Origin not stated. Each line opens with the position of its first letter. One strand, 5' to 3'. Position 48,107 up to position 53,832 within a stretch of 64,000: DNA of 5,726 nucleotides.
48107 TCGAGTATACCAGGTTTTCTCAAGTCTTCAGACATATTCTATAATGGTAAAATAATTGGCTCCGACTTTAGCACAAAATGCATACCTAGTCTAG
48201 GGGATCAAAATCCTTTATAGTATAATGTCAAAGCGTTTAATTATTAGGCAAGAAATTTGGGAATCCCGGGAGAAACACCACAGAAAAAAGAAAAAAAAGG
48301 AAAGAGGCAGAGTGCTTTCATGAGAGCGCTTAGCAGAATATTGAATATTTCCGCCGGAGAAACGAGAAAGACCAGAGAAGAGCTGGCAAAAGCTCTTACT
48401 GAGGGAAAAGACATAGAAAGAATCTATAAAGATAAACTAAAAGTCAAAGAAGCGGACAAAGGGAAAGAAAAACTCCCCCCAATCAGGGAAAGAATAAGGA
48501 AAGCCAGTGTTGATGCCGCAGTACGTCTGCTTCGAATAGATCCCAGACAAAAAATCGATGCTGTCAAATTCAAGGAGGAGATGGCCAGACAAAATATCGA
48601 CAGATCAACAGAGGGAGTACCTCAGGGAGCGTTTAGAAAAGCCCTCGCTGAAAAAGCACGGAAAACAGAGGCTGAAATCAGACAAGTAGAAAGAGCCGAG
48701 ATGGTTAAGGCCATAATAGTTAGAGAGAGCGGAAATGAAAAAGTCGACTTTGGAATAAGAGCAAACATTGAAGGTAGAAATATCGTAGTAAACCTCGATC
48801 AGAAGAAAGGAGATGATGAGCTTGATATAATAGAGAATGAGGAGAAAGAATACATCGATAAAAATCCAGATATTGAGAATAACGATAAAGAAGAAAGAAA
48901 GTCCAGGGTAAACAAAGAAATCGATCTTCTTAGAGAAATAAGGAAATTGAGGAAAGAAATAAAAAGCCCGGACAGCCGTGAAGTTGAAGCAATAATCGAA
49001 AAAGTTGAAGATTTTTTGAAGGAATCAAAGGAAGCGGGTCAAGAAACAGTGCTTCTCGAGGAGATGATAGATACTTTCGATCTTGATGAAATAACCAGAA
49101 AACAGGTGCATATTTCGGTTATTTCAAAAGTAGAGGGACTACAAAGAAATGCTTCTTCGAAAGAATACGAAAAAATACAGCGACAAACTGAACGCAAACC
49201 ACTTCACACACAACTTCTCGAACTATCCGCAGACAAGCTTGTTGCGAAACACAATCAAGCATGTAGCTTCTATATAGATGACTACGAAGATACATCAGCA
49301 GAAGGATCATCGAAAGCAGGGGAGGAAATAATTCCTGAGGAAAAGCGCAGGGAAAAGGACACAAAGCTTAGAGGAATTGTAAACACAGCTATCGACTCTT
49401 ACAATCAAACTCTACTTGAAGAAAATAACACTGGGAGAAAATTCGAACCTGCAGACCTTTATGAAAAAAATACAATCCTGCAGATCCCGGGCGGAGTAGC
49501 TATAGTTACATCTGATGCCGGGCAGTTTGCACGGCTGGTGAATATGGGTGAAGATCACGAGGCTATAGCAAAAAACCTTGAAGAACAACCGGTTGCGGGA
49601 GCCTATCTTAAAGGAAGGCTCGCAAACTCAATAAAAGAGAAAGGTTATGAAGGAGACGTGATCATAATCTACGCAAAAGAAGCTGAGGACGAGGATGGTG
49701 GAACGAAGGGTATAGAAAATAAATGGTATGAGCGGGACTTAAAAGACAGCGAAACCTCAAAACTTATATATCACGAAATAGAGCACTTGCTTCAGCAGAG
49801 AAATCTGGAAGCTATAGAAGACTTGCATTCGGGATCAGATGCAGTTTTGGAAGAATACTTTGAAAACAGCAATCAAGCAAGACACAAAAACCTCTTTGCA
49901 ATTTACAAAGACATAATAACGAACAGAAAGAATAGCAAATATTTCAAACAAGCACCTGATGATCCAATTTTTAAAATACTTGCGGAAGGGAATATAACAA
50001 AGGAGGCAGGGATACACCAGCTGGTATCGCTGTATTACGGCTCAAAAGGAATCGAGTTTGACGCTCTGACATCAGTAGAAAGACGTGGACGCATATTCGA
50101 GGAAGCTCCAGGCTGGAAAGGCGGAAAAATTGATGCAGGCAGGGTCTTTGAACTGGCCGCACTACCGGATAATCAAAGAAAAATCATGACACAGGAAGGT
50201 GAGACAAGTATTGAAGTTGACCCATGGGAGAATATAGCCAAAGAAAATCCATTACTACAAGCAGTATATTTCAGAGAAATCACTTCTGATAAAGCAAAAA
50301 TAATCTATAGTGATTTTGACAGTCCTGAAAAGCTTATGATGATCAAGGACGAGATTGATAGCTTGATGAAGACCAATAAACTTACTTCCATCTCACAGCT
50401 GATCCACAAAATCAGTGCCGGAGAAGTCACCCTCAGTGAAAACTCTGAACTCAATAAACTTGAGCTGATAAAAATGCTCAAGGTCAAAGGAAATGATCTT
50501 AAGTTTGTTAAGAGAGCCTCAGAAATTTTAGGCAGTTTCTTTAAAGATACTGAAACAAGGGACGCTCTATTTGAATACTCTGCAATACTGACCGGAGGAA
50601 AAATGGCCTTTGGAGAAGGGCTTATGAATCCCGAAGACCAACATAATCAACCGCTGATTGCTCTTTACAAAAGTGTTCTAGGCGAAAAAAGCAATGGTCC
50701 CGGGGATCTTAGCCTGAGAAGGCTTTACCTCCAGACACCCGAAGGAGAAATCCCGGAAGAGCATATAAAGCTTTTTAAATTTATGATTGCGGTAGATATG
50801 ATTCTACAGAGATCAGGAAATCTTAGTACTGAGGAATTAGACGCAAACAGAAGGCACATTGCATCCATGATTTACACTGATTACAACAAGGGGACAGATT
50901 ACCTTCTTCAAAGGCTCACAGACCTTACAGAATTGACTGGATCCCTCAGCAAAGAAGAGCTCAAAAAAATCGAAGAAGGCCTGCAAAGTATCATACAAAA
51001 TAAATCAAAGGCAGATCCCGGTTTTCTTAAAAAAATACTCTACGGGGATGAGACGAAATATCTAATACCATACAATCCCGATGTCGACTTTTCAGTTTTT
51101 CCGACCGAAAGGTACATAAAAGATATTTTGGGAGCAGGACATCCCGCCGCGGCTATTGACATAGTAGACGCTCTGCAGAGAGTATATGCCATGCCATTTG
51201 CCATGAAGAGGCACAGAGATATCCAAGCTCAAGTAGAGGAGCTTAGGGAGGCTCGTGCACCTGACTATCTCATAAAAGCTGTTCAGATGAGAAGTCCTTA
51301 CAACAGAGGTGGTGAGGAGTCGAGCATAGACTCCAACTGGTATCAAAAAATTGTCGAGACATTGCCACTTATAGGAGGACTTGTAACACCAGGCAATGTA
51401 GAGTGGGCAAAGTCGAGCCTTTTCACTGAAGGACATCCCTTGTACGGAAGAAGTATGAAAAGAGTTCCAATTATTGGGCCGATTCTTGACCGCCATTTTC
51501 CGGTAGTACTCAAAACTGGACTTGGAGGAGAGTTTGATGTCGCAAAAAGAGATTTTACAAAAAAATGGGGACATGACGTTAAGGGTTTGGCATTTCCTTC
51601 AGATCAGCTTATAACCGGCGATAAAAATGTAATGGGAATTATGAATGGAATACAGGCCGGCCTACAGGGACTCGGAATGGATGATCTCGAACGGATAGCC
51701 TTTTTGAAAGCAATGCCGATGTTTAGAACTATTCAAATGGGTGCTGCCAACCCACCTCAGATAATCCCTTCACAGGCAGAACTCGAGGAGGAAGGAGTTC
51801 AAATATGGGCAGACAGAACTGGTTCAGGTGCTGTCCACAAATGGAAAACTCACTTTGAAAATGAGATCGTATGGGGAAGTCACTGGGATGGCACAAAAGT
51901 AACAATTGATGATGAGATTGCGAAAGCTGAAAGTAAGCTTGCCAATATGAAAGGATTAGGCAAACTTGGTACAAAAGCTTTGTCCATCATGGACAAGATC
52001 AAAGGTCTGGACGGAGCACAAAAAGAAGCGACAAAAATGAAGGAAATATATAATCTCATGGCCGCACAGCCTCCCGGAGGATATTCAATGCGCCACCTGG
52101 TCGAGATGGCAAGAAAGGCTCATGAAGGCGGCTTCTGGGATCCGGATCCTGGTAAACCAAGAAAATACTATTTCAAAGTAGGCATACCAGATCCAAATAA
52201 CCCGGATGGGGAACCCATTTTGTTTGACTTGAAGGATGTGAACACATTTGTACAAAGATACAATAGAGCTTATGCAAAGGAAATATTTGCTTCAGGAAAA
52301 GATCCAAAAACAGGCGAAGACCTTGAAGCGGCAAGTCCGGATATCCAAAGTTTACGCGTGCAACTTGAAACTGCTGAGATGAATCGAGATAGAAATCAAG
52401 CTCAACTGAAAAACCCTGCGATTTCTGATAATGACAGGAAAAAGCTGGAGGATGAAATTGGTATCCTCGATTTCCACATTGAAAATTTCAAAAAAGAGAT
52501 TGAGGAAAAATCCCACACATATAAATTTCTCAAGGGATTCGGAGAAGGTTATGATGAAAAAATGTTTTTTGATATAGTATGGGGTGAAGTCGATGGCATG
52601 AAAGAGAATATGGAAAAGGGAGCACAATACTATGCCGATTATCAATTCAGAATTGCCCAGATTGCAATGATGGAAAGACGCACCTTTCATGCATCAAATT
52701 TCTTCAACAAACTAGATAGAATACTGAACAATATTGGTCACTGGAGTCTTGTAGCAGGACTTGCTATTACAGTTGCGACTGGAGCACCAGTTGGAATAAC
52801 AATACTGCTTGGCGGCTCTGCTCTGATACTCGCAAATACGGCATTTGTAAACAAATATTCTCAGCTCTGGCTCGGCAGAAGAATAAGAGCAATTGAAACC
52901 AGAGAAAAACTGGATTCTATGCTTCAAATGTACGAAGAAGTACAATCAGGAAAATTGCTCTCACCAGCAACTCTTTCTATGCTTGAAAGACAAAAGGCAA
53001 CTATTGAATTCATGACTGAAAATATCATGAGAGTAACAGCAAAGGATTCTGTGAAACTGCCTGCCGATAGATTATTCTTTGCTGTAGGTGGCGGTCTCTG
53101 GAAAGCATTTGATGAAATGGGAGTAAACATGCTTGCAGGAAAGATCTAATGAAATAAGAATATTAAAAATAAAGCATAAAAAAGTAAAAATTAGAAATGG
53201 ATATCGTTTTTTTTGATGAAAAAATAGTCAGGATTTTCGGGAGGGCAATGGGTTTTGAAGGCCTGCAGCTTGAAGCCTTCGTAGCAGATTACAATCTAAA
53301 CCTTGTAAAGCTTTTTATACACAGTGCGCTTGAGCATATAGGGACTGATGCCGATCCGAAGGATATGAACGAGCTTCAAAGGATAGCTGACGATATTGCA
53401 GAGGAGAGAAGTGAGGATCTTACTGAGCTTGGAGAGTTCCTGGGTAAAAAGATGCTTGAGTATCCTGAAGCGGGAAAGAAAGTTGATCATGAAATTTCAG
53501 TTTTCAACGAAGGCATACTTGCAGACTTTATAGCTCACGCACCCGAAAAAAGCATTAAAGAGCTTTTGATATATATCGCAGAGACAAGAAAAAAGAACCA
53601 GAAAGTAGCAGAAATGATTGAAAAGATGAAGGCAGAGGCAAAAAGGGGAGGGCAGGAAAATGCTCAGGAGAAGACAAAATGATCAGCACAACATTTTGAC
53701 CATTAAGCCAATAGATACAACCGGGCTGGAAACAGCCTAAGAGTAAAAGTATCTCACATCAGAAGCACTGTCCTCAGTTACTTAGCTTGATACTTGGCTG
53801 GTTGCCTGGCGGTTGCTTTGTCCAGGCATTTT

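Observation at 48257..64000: About 16 kb block of giant charged coiled-coil proteins with C-terminal glycine-zipper membrane regions, plus a VirB6/TrbL-like polytopic protein: candidate undescribed membrane system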

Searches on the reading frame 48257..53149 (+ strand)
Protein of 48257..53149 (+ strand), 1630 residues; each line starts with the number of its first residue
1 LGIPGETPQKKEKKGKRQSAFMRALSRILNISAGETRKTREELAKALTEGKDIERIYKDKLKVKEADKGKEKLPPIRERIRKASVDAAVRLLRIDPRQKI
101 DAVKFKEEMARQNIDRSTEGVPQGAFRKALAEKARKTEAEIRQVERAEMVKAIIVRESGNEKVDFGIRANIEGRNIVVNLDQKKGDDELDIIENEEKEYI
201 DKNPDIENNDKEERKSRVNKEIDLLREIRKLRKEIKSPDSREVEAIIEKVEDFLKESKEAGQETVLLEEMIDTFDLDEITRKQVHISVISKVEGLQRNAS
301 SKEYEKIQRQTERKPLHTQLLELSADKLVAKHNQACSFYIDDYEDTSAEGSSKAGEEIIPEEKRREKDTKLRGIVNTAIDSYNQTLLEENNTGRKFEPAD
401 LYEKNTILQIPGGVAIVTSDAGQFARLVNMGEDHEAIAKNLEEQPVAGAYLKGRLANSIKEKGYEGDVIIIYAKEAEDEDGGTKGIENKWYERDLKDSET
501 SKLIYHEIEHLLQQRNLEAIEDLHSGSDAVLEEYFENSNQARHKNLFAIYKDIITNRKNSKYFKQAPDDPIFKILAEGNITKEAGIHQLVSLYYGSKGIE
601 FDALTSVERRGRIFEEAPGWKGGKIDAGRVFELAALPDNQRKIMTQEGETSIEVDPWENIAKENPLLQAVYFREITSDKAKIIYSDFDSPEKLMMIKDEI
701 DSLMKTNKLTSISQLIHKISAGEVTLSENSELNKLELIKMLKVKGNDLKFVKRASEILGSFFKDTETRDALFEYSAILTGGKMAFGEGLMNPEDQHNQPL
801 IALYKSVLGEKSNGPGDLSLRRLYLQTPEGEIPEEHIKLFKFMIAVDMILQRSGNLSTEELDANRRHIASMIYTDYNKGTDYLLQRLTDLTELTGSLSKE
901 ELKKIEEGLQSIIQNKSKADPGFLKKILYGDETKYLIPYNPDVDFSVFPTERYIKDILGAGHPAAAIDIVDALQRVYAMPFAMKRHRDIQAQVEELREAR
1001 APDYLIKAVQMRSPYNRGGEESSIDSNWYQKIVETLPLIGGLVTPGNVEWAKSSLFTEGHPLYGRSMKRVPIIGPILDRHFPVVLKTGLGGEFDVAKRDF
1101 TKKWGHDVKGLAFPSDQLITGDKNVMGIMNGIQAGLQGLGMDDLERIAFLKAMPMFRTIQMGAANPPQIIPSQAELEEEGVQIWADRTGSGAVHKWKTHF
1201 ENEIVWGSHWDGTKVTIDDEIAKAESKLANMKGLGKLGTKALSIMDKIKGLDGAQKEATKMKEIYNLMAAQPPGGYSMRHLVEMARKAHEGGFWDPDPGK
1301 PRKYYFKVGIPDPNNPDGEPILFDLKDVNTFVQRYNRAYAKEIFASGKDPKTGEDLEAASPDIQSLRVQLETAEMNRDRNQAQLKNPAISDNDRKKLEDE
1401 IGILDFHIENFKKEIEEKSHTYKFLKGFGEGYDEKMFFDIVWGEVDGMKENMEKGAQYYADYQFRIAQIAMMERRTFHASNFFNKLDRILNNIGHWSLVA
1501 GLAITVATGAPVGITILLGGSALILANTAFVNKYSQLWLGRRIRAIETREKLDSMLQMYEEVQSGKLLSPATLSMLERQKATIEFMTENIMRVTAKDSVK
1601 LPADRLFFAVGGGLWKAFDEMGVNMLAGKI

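Call 3: search_protein_families(library=pfam, proteins=[window:48257-53149:+], max_evalue=1)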
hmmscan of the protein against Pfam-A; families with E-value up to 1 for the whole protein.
window:48257-53149:+ (1630 aa): 1 family
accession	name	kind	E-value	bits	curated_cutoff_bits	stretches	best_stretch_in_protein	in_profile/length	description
PF25366.1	RUFY4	-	0.3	11.9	27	0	1353-1396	15-58/90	RUFY4-like domain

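Call 6: search_protein_families(library=phrogs, proteins=[window:48257-53149:+], max_evalue=0.1)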
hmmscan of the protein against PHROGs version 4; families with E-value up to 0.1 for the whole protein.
window:48257-53149:+ (1630 aa): 2 families
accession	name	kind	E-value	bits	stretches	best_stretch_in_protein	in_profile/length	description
phrog_627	-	unknown function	0.023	16.2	1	1374-1420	5-51/75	-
phrog_23006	-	unknown function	0.053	14.9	0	460-527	16-80/101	-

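Call 17: find_homologous_proteins(query=window:48257-53149:+, max_evalue=0.001)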
Query window:48257-53149:+: 8000 candidates shared short words with the query, none scored E <= 0.001.

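Call 31: search_solved_structures(query=window:48257-53149:+, max_evalue=10)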
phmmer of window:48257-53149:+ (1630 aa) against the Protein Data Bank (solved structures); distinct sequences matched with E-value up to 10: 2.
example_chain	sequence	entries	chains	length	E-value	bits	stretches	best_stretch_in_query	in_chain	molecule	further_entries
9etz_J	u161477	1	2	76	1.8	9.1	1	1051-1083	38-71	Cytochrome b-c1 complex subunit 10, mitochondrial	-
6giq_U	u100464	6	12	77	1.9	9.1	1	1051-1083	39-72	BJ4_G0023510.mRNA.1.CDS.1 | Cytochrome b-c1 complex subunit 10 | CYTOCHROME B-C1 COMPLEX SUBUNIT 10; SYNONYM: COMPLEX III SUBUNIT 10,COMPLEX III SUBUNIT XI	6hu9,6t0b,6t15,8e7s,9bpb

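Call 91: search_protein_families(library=ncbifam, proteins=[window:48257-53149:+], max_evalue=1)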
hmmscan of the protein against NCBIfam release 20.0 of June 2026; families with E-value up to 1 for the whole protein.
window:48257-53149:+ (1630 aa): 0 families

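Call 111: search_dna_similar(query=window:48257-53149:+, collection=phages, mode=protein, max_evalue=0.01, max_rows=10)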
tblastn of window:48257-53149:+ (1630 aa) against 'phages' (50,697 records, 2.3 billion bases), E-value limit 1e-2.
No match.

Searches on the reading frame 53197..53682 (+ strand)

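Call 3: search_protein_families(library=pfam, proteins=[window:53197-53682:+], max_evalue=1)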
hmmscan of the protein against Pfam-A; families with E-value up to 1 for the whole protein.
window:53197-53682:+ (161 aa): 1 family
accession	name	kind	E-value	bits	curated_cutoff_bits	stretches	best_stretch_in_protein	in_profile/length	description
PF09385.16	HisK_N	-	0.11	12.9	24.4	1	55-82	54-81/129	Histidine kinase N terminal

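Call 6: search_protein_families(library=phrogs, proteins=[window:53197-53682:+], max_evalue=0.1)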
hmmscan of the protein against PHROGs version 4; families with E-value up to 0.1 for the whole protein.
window:53197-53682:+ (161 aa): 1 family
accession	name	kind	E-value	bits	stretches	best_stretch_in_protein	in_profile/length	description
phrog_29688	-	unknown function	0.0043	18.2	0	115-152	13-50/59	-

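Call 91: search_protein_families(library=ncbifam, proteins=[window:53197-53682:+], max_evalue=1)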
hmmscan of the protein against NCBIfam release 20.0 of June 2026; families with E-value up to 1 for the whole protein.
window:53197-53682:+ (161 aa): 0 families
